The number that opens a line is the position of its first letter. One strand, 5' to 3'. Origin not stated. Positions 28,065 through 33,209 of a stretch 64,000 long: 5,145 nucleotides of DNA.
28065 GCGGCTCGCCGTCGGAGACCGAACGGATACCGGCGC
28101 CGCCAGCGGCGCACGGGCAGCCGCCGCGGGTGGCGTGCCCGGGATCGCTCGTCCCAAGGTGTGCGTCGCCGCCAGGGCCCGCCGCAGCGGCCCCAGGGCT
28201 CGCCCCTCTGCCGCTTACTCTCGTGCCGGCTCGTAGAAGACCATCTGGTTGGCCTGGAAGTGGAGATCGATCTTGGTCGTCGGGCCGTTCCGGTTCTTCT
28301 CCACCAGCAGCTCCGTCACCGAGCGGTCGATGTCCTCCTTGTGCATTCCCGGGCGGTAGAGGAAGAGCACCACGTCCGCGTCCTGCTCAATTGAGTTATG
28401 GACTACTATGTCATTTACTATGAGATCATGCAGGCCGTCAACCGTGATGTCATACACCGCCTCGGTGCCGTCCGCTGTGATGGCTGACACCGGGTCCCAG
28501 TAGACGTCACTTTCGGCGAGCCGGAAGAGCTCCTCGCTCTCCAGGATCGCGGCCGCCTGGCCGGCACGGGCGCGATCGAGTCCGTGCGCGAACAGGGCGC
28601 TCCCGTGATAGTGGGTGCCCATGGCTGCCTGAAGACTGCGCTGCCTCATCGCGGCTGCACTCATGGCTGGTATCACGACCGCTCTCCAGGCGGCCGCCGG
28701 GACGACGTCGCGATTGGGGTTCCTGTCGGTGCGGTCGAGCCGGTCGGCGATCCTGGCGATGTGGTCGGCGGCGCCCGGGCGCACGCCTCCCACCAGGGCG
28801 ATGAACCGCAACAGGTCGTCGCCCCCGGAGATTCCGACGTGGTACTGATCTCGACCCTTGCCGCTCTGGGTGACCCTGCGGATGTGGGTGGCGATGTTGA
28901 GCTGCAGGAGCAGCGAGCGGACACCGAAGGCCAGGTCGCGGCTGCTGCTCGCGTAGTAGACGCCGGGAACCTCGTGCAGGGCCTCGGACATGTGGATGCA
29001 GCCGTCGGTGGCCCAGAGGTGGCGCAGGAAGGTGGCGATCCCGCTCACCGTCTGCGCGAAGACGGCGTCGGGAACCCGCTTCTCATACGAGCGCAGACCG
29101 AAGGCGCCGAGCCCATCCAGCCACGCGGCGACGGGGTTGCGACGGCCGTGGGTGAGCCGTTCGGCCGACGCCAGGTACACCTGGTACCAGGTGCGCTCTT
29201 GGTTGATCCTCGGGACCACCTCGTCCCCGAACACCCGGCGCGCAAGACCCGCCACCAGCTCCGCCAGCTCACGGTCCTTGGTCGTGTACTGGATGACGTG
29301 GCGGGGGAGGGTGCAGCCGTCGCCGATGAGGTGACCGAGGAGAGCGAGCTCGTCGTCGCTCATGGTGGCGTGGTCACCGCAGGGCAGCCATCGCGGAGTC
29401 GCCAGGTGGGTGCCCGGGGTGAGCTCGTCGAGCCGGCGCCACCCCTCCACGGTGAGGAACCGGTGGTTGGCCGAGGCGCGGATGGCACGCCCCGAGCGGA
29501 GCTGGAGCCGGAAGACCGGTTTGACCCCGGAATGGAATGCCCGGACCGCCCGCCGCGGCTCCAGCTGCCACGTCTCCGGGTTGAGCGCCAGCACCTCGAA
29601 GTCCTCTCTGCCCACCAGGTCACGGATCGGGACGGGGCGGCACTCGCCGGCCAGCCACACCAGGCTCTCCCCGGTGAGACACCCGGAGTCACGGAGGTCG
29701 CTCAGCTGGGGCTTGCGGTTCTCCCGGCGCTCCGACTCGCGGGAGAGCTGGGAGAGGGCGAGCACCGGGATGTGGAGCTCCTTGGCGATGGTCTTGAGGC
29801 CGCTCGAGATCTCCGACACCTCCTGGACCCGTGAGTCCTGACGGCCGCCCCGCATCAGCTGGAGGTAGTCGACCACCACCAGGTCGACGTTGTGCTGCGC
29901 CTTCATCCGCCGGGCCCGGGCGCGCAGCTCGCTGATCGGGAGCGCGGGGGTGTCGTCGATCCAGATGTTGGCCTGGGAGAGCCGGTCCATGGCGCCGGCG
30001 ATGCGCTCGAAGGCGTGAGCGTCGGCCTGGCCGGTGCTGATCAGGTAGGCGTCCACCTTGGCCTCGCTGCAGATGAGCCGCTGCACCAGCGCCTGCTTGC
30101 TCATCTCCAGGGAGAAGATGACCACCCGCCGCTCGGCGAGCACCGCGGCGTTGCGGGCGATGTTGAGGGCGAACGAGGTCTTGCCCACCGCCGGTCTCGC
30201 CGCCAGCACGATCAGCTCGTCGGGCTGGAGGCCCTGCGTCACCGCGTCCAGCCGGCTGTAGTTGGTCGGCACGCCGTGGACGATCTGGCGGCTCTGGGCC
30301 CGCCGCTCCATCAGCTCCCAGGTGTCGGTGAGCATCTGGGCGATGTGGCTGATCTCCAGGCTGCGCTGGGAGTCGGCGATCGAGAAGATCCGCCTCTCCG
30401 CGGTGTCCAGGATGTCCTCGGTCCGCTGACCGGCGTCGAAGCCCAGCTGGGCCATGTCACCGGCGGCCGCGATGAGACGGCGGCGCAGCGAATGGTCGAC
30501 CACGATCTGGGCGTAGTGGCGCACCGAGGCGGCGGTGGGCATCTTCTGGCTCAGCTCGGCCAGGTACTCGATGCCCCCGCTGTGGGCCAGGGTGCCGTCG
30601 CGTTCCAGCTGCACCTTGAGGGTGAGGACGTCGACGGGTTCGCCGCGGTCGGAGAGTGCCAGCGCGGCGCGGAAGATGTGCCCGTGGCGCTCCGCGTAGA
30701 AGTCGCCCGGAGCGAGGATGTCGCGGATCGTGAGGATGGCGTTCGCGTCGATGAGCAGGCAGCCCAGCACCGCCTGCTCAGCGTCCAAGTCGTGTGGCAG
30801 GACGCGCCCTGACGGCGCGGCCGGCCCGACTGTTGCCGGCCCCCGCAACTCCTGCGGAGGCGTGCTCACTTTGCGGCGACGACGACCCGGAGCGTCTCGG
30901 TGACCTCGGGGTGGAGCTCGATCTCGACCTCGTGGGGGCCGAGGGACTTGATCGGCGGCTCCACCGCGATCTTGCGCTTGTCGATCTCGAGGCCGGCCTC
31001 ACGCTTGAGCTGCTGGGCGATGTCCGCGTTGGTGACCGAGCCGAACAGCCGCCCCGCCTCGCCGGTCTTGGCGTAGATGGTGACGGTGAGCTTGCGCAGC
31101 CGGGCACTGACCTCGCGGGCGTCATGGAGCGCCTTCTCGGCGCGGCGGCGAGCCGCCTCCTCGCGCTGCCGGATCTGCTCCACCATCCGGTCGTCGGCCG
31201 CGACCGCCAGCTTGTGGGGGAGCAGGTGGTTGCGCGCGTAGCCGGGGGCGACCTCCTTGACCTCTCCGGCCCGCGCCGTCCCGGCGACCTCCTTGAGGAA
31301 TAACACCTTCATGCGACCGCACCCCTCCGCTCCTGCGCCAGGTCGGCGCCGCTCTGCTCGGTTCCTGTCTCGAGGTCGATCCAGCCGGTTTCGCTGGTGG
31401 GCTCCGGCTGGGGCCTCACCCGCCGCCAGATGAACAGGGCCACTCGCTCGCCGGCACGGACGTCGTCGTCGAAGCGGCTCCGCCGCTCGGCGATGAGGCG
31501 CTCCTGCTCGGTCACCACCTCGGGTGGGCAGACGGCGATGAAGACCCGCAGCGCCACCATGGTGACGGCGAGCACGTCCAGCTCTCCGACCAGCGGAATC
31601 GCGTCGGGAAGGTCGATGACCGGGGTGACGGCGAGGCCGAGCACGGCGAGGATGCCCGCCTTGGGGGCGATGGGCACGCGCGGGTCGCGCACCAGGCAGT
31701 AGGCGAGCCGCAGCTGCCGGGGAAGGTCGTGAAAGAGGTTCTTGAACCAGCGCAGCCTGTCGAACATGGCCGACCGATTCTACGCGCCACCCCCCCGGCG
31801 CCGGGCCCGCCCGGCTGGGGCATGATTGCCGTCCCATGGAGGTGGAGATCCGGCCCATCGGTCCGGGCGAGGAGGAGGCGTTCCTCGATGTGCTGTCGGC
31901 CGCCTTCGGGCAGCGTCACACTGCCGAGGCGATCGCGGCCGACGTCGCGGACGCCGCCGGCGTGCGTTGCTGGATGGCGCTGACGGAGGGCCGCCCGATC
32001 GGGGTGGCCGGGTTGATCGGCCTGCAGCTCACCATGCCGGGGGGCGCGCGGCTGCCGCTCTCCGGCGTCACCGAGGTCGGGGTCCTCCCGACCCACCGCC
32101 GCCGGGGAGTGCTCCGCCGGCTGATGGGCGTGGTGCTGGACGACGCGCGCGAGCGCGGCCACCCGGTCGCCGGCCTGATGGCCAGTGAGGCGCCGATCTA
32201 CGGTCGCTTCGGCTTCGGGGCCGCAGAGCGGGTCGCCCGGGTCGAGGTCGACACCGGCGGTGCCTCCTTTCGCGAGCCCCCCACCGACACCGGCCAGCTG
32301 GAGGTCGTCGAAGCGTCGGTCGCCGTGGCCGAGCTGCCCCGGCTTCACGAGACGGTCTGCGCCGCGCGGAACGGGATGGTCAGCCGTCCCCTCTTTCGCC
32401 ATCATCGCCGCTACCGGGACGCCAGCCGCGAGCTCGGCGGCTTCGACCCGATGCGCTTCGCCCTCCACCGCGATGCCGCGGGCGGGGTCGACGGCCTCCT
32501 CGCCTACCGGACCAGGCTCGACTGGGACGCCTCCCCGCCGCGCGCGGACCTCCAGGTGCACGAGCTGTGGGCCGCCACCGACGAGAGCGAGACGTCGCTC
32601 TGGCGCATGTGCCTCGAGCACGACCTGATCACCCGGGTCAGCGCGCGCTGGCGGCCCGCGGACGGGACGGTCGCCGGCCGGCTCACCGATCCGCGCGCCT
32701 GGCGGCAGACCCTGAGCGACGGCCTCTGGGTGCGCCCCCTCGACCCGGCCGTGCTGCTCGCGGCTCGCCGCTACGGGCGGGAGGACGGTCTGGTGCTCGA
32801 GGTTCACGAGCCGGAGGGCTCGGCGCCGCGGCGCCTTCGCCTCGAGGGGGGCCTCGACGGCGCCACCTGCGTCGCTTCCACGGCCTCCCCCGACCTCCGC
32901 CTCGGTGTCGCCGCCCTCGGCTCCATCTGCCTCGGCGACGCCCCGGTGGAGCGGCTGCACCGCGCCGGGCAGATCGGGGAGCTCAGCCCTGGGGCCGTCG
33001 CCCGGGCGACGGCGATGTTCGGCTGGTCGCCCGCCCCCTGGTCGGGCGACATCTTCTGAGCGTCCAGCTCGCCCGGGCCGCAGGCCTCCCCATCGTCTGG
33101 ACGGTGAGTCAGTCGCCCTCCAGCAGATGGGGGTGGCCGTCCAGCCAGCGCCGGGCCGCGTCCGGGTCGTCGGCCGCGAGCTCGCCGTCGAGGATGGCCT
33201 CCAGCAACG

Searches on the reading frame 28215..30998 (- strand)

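Call 60: search_protein_families(library=pfam, proteins=[window:28215-30998:-], max_evalue=0.00001)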
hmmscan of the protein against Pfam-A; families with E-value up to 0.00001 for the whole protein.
window:28215-30998:- (927 aa): 5 families
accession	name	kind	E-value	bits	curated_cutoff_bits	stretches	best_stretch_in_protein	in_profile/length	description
PF03796.21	DnaB_C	-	2.5e-93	312.6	27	2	242-441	1-201/255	DnaB-like helicase C terminal domain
PF00772.26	DnaB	-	9.6e-33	112.8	23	1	67-167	2-102/103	DnaB-like helicase N terminal domain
PF14890.11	Intein_splicing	-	3.1e-25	89.2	35.8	1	449-868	3-155/155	Intein splicing domain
PF14528.11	LAGLIDADG_3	-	2.4e-19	69.8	22.5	1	654-737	3-82/82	LAGLIDADG-like domain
PF13481.12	AAA_25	-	2.2e-13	50.7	27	1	241-421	13-193/195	AAA domain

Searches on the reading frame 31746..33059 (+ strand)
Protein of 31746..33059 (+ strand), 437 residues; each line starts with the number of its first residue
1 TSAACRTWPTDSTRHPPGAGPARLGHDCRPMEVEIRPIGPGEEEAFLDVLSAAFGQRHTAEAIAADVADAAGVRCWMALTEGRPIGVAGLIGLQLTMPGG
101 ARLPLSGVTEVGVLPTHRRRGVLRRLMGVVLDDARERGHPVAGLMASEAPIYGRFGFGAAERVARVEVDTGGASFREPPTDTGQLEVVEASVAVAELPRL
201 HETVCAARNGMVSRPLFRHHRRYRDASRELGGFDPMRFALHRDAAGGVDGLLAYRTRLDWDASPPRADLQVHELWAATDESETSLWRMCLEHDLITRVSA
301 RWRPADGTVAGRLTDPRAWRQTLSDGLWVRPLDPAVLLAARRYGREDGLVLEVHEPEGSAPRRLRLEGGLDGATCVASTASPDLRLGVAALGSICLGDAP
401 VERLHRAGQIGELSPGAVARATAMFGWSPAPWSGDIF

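Call 60: search_protein_families(library=pfam, proteins=[window:31746-33059:+], max_evalue=0.00001)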
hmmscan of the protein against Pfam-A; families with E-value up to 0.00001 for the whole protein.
window:31746-33059:+ (437 aa): 4 families
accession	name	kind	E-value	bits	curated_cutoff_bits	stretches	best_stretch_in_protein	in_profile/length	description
PF13527.13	Acetyltransf_9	-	1.7e-26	93.2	25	1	34-159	1-126/127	Acetyltransferase (GNAT) domain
PF17668.7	Acetyltransf_17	-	7.6e-16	59.2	25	1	210-322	1-105/114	Acetyltransferase (GNAT) domain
PF13530.11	SCP2_2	-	1.1e-08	36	23.2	1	337-432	4-103/105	Sterol carrier protein domain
PF00583.31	Acetyltransf_1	-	6.3e-07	30.1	20.7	1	63-139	24-93/116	Acetyltransferase (GNAT) family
